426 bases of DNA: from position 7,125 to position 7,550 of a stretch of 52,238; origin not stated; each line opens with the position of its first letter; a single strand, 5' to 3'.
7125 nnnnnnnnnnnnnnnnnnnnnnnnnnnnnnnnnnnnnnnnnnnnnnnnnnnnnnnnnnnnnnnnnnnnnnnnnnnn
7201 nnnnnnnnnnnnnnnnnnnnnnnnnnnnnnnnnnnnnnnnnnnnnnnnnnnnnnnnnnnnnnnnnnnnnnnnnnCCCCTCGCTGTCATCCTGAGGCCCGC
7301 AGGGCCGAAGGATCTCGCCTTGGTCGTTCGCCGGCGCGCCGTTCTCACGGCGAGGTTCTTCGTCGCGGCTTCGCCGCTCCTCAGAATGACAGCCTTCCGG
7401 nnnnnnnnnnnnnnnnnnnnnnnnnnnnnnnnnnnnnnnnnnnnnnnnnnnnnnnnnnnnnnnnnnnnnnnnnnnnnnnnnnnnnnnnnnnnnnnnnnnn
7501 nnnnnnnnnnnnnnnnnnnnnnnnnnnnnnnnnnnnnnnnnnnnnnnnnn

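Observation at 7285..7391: MITE-like palindromic element translated in frame inside the glycogen debranching enzyme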

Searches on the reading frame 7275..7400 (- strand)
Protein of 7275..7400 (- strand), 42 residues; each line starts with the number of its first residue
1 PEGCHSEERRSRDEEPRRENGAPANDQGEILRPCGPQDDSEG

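Call 55: find_homologous_proteins(query=window:7275-7400:-, max_evalue=10)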
Query seq(42 aa): no candidate shares three 5-residue words with the query. No homologue found.

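Call 62: search_protein_representatives(protein=window:7281-7391:-)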
Query: 37 residues. Proteins with E-value up to 0.001 (for the whole library): 0; up to 1e-10: 0; up to 1e-30: 0. The best 0 are listed.
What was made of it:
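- Tried and rejected: The exhaustive HMMER search of 1.84 billion representatives with the 37-aa peptide gave 0 hits at E <= 0.001 (call 62).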
